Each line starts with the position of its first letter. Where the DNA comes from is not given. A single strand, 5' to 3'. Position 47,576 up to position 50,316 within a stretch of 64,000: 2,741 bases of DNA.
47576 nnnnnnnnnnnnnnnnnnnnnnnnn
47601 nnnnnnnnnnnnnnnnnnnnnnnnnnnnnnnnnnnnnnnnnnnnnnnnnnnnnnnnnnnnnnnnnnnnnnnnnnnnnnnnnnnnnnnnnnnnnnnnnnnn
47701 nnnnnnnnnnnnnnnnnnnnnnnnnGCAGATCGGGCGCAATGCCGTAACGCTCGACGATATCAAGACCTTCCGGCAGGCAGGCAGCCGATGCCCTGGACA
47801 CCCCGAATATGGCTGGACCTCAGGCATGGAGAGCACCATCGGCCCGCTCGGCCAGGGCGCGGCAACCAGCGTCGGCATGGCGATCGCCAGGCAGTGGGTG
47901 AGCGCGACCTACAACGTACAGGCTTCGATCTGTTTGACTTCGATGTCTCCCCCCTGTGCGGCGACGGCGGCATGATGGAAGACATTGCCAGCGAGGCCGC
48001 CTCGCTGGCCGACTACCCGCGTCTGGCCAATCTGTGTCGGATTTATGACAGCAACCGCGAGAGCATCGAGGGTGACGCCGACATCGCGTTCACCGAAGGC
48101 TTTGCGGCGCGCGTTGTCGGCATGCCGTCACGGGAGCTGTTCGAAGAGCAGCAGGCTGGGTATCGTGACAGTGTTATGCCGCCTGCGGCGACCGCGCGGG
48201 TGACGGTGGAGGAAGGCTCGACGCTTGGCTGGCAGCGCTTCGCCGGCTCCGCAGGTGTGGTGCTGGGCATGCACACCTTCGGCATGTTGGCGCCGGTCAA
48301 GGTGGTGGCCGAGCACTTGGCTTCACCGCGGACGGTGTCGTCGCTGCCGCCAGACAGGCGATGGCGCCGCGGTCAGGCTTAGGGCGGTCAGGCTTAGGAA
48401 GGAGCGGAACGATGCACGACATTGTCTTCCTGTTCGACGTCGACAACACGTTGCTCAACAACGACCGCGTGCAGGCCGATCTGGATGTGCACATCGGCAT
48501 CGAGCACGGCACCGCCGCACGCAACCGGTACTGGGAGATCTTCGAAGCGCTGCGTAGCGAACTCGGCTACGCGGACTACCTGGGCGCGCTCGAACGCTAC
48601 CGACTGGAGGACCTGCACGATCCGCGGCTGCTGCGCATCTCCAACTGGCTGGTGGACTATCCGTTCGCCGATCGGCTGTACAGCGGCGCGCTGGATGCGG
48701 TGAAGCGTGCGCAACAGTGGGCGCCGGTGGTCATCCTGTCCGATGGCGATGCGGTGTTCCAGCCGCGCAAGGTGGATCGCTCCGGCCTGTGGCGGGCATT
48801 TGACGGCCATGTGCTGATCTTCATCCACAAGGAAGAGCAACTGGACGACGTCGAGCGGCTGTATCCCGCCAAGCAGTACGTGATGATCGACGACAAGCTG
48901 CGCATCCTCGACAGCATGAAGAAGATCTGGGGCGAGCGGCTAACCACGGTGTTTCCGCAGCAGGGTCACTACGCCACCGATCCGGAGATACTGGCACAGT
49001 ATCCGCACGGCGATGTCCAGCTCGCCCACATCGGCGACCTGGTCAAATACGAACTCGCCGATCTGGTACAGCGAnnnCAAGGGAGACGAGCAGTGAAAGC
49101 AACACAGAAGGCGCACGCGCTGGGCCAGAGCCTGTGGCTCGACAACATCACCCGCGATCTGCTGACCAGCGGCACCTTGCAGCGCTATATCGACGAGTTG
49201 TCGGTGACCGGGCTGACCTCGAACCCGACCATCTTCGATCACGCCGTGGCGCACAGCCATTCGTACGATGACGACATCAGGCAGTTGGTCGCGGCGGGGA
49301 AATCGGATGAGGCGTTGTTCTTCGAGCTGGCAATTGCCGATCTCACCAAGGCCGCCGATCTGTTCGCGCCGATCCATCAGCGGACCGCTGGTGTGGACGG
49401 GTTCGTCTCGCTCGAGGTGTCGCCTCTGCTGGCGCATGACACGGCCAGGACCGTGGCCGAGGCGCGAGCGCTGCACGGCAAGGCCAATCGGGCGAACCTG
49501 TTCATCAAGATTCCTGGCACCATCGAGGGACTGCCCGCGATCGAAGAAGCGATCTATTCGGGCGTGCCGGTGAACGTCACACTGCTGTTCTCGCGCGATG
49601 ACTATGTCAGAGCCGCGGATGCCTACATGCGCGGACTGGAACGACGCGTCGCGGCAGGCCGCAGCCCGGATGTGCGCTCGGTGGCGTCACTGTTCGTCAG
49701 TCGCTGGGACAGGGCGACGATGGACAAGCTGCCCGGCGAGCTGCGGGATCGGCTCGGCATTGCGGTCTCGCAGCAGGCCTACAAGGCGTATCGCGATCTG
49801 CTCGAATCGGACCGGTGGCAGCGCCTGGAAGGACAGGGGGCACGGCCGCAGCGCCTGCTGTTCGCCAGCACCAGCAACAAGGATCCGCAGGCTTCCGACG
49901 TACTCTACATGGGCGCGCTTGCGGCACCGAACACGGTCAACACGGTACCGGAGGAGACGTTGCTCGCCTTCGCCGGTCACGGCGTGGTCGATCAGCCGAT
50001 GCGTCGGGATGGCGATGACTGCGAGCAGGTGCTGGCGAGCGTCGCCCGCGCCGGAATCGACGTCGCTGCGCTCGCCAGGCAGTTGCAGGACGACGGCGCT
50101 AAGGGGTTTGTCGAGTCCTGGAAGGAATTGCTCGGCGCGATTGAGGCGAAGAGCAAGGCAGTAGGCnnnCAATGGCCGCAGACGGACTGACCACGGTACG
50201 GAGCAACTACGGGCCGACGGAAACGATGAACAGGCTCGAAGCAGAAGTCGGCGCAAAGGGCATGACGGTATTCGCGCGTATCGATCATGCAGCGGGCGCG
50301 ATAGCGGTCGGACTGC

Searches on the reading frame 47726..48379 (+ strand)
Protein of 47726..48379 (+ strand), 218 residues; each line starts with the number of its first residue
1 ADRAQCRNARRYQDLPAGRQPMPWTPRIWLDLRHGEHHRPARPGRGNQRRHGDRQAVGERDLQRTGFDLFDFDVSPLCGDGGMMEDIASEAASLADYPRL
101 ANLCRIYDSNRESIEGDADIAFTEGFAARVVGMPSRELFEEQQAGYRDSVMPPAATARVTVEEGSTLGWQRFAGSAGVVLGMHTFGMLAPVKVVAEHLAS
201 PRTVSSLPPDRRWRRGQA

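Call 57: search_protein_families(library=pfam, proteins=[window:47726-48379:+], max_evalue=0.01)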
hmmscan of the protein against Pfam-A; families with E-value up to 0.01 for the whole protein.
window:47726-48379:+ (218 aa): 2 families
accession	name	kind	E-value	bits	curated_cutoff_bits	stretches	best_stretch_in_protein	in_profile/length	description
PF22613.1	Transketolase_C_1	-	3.8e-20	72.6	27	1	124-198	36-110/113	Transketolase-like TK C-terminal domain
PF00456.26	Transketolase_N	-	5.4e-13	49.1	22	1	62-129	135-202/334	Transketolase, thiamine diphosphate binding domain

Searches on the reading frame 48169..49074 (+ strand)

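Call 24: search_protein_families(library=pfam, proteins=[window:48169-49074:+], max_evalue=0.01)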
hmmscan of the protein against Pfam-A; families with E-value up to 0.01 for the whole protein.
window:48169-49074:+ (302 aa): 2 families
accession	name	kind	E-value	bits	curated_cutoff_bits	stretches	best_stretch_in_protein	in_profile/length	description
PF00702.32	Hydrolase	-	2.6e-06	28.4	26.4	1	86-243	3-180/191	haloacid dehalogenase-like hydrolase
PF12710.13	HAD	-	0.00062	20.7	27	1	88-195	2-112/189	haloacid dehalogenase-like hydrolase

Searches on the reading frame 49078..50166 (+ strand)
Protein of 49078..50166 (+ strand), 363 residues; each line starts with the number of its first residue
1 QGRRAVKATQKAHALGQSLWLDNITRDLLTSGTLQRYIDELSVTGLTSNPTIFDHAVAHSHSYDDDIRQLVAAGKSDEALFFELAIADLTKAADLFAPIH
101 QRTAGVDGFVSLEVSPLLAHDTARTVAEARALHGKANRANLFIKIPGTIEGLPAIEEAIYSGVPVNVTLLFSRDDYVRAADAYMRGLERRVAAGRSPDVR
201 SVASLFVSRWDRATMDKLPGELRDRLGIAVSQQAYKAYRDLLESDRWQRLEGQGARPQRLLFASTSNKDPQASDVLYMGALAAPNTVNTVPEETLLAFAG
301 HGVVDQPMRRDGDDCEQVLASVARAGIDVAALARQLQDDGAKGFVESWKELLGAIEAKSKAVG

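Call 24: search_protein_families(library=pfam, proteins=[window:49078-50166:+], max_evalue=0.01)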
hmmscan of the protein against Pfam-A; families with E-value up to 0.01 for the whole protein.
window:49078-50166:+ (363 aa): 1 family
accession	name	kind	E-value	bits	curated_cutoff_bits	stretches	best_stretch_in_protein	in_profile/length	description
PF00923.25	TAL_FSA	-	1.4e-72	244.9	27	1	19-355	1-285/285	Transaldolase/Fructose-6-phosphate aldolase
